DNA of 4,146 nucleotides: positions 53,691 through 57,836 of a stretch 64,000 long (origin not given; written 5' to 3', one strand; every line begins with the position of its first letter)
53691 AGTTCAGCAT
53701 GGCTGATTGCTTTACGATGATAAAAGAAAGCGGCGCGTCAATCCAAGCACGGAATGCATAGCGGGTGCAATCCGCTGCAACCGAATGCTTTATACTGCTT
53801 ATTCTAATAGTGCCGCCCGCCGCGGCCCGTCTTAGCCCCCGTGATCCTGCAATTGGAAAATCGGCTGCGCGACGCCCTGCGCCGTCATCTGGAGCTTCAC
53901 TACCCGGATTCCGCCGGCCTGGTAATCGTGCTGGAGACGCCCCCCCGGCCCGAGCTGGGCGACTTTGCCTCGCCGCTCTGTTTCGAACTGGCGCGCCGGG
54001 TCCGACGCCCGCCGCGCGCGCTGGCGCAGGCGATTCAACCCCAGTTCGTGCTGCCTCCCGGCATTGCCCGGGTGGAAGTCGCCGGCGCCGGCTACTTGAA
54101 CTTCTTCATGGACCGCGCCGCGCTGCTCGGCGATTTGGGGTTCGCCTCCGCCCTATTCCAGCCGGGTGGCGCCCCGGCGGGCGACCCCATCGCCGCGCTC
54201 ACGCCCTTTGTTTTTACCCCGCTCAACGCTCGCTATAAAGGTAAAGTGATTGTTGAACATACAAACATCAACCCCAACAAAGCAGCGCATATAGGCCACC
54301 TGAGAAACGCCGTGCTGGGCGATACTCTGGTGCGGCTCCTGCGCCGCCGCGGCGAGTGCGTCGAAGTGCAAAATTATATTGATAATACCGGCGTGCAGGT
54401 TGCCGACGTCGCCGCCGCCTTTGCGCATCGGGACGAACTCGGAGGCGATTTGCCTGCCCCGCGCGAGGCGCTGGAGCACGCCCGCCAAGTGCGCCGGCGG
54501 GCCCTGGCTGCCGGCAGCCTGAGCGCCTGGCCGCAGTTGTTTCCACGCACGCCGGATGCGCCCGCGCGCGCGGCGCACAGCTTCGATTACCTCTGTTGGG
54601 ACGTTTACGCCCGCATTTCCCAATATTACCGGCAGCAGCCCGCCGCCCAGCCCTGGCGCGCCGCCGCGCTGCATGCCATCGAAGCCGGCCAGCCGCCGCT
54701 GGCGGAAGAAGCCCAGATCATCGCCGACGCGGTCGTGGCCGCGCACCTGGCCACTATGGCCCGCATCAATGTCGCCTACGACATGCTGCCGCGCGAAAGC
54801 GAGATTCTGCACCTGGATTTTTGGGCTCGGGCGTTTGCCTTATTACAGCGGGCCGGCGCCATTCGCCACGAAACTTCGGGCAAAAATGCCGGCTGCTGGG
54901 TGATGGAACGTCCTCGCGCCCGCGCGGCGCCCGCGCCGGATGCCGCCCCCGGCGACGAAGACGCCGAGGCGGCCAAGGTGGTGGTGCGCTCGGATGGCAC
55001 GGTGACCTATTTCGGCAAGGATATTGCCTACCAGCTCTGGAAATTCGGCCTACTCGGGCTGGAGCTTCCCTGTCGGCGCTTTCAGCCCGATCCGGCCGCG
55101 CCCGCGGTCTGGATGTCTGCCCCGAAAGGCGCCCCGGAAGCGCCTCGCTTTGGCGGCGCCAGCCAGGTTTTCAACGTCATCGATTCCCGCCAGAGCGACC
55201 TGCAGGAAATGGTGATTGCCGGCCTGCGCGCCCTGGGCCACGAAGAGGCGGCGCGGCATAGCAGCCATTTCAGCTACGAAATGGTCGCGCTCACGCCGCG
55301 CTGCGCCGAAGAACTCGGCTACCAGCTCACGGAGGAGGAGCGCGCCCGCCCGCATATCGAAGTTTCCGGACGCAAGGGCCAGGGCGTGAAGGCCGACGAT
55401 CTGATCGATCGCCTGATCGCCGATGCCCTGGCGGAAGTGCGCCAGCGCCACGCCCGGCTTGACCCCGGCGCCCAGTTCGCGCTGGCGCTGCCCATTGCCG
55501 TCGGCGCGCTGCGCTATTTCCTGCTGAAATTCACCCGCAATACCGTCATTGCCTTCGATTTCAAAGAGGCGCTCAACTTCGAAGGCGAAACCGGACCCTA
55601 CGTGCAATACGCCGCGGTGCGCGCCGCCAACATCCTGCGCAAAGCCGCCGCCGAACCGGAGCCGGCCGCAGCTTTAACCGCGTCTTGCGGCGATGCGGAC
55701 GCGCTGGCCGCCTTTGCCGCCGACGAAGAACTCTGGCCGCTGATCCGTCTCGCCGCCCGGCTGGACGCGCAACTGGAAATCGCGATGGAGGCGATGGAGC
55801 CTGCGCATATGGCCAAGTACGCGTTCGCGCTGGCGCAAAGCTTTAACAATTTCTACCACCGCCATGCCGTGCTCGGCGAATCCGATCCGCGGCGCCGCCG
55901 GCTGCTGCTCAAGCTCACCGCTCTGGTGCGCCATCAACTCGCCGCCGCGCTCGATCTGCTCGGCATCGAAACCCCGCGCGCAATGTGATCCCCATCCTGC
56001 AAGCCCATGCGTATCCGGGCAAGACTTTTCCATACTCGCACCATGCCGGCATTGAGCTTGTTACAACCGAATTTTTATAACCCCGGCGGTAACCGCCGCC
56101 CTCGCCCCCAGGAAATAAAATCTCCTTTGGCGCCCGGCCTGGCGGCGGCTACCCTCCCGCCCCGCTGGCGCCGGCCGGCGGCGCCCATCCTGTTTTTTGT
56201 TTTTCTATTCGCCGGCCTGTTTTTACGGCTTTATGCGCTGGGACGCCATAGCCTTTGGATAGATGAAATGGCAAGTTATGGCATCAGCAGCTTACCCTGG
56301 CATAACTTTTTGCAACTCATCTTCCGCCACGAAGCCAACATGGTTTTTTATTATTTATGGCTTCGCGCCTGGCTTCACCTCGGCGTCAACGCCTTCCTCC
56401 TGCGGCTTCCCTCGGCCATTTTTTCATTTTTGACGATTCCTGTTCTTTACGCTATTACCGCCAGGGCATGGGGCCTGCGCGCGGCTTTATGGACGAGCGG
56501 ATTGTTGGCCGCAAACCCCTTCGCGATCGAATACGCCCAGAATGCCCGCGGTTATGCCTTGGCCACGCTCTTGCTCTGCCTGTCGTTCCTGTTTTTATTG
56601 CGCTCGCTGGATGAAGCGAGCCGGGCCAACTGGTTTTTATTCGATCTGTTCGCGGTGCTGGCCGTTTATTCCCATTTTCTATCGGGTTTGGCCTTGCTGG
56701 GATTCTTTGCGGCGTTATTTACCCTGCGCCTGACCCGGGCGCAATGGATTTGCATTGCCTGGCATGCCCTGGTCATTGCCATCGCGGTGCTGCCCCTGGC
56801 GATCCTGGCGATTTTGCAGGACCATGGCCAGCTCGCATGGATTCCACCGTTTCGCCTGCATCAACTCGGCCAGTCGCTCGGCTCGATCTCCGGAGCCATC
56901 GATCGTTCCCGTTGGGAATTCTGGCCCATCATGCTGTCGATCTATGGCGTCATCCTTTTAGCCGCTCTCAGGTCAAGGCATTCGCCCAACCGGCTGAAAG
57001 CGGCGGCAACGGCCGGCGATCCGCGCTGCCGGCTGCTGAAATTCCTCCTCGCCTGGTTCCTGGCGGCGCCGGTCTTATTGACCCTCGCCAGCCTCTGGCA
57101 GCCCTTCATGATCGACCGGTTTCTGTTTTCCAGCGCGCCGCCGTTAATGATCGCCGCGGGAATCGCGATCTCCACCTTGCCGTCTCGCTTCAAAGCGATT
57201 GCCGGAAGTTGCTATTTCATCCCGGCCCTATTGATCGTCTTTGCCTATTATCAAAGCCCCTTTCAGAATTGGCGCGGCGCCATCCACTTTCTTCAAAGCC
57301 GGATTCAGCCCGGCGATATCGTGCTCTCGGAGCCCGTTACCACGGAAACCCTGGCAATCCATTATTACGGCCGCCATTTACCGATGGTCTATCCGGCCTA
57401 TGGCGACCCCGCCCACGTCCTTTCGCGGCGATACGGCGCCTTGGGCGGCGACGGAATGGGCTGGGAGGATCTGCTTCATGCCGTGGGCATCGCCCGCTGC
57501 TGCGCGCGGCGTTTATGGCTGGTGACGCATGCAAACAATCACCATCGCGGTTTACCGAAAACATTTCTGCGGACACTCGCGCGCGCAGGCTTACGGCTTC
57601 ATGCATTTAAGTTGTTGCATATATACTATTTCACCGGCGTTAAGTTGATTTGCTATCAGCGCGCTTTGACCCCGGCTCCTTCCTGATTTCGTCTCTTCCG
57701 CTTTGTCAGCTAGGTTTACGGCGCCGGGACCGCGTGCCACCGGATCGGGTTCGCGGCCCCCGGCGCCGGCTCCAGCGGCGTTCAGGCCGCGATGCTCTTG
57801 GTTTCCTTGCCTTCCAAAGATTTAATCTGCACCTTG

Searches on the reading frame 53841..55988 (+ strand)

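Call 61: search_protein_families(library=pfam, proteins=[window:53841-55988:+], max_evalue=0.00001)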
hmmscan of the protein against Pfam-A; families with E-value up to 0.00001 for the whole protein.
window:53841-55988:+ (715 aa): 3 families
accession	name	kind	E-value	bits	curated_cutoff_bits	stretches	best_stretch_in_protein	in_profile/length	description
PF05746.21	DALR_1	-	2.4e-22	79.7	22.3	1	588-715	1-117/117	DALR anticodon binding domain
PF03485.21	Arg_tRNA_synt_N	-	5.4e-19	69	21.5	1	7-90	5-85/85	Arginyl tRNA synthetase N terminal domain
PF00750.26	tRNA-synt_1d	-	3.4e-11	43.2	23.3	1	130-195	16-81/349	tRNA synthetases class I (R), catalytic domain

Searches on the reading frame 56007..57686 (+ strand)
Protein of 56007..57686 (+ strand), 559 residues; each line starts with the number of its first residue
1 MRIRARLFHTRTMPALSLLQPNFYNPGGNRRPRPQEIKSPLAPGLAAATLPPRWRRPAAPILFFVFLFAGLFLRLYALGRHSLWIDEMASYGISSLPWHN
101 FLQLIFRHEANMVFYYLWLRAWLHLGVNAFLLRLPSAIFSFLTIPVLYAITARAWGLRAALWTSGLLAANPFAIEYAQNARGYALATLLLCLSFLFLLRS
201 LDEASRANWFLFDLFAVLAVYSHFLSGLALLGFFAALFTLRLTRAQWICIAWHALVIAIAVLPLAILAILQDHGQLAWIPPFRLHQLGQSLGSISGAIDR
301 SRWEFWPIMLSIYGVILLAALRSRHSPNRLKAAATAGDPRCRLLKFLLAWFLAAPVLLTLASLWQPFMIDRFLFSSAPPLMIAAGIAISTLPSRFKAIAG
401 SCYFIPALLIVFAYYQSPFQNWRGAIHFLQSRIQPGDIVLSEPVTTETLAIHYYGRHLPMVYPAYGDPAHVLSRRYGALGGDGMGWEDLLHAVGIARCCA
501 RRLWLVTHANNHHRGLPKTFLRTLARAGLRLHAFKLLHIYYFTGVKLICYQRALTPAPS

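Call 61: search_protein_families(library=pfam, proteins=[window:56007-57686:+], max_evalue=0.00001)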
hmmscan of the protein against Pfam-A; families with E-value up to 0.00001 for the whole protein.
window:56007-57686:+ (559 aa): 1 family
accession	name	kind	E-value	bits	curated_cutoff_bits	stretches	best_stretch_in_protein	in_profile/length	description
PF13231.12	PMT_2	-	4.9e-07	30.5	26.1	1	112-264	5-154/160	Dolichyl-phosphate-mannose-protein mannosyltransferase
